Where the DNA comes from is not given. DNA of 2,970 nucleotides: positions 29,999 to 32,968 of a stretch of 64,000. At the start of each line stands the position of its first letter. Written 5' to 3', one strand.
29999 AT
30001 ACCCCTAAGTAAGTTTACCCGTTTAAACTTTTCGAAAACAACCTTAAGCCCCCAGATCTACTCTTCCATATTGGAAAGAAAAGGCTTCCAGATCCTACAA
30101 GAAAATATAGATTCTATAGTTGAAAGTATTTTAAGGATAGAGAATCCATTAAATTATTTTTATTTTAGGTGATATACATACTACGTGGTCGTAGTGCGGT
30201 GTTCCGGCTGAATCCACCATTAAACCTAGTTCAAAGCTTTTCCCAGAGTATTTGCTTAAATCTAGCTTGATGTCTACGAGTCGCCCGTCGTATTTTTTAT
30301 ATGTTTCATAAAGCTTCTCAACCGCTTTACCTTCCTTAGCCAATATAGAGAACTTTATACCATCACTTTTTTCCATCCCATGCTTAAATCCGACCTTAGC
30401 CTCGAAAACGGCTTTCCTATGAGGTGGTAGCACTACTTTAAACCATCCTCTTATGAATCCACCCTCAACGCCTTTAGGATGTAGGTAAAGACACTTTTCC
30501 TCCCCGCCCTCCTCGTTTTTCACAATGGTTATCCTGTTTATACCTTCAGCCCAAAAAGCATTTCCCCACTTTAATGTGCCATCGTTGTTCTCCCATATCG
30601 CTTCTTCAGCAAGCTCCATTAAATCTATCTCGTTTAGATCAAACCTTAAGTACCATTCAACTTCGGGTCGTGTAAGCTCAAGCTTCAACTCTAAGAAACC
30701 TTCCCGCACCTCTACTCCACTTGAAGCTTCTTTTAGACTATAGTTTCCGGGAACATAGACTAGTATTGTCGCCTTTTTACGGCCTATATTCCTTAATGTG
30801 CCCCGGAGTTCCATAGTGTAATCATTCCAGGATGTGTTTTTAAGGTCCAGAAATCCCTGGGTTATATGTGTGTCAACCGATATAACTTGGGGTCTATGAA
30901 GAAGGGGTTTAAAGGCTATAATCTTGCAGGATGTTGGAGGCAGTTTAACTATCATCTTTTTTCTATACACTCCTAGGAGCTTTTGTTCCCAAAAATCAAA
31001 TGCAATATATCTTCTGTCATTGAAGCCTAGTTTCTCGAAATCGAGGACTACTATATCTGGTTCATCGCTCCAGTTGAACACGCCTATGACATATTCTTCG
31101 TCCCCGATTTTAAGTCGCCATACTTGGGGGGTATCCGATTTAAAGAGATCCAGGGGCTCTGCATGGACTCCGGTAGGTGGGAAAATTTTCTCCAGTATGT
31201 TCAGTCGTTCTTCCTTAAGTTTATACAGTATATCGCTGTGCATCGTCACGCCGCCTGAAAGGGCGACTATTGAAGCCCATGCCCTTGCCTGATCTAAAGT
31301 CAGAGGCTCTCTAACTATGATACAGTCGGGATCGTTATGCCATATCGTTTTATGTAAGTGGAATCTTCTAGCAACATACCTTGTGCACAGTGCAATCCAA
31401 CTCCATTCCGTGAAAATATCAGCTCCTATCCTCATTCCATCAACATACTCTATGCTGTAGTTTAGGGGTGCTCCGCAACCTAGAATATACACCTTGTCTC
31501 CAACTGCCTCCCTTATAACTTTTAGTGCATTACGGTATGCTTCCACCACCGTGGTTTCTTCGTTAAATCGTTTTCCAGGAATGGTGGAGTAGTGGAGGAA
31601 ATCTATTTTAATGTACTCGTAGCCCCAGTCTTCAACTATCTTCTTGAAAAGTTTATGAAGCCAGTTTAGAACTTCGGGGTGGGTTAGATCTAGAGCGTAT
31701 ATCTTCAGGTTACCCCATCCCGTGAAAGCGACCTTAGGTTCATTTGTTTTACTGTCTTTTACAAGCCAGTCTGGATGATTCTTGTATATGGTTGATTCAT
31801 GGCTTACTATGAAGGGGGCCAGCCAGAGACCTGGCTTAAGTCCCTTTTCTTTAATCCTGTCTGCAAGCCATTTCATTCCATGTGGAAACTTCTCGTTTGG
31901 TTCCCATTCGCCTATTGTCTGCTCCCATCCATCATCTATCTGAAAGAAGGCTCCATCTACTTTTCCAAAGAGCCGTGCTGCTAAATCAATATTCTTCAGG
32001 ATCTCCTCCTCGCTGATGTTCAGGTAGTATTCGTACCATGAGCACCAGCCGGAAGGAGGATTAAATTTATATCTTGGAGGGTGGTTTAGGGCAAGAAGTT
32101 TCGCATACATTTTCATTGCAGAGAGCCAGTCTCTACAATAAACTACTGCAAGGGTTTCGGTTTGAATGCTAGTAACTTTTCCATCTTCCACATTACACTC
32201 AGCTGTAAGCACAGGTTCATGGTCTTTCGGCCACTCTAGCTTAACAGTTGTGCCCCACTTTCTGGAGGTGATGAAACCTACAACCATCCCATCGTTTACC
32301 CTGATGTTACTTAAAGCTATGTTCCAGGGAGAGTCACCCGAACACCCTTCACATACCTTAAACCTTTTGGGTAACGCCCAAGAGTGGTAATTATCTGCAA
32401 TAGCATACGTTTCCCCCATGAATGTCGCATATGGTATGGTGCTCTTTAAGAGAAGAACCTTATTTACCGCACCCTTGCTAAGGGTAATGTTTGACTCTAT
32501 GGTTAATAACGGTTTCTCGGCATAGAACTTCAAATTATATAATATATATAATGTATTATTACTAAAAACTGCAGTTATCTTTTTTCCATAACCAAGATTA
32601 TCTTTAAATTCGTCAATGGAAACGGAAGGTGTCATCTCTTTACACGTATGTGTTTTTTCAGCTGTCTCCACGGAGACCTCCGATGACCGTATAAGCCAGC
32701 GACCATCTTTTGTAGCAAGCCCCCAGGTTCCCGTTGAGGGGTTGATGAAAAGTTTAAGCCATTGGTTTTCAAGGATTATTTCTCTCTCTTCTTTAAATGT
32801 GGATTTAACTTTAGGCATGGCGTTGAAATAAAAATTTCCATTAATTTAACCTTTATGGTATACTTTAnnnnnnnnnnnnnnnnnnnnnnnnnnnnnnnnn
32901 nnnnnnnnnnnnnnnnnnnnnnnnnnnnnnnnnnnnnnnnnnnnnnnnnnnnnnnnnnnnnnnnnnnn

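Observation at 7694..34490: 27-kb one-strand array: three ATPase-less giant FtsX/MacB-type fusions, two ~16-TM paralogs and two anchored beta-sandwich paralogs woven into a Leloir/alpha-galactosidase locus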

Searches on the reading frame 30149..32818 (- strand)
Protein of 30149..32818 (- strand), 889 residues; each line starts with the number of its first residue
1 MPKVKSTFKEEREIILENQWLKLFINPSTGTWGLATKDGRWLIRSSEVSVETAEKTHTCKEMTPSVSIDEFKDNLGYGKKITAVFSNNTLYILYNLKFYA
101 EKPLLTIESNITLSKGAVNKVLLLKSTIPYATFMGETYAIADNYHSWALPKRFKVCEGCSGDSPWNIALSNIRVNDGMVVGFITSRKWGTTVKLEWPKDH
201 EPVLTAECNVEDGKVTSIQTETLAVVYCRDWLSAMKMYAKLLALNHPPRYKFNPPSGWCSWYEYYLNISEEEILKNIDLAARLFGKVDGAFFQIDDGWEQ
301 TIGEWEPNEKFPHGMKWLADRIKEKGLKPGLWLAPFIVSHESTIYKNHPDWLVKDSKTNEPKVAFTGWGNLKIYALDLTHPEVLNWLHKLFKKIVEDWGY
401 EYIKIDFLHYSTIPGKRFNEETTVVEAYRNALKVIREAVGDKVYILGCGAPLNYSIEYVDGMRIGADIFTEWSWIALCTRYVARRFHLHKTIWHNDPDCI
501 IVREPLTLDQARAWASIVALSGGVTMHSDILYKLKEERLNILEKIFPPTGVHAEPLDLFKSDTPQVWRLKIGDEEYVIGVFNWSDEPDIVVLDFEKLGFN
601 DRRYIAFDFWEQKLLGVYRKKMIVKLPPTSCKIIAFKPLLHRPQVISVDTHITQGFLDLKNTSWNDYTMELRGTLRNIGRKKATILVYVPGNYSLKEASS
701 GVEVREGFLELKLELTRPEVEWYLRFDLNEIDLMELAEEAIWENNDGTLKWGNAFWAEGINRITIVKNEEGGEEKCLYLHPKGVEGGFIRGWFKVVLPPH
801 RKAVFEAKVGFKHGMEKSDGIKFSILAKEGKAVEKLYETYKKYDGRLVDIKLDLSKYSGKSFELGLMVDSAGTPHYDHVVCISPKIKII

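Call 5: search_protein_families(library=pfam, proteins=[window:30149-32818:-], max_evalue=0.01)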
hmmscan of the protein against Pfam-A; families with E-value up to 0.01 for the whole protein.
window:30149-32818:- (889 aa): 5 families
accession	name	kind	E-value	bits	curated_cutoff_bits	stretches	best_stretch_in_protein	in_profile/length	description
PF02065.24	Melibiase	-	6.6e-21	75.1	27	1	259-434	46-219/347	Melibiase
PF01055.32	Glyco_hydro_31_2nd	-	1.5e-07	31.5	23.5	1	259-417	14-165/328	Glycosyl hydrolases family 31 TIM-barrel domain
PF17801.7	Melibiase_C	-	3.2e-06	27.6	22.9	1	562-634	2-69/71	Alpha galactosidase C-terminal beta sandwich domain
PF16499.11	Melibiase_2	-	0.00091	19.1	23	0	284-332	43-96/284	Alpha galactosidase A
PF02638.21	GHL10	-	0.0043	16.6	27.9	1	320-423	77-179/311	Glycosyl hydrolase-like 10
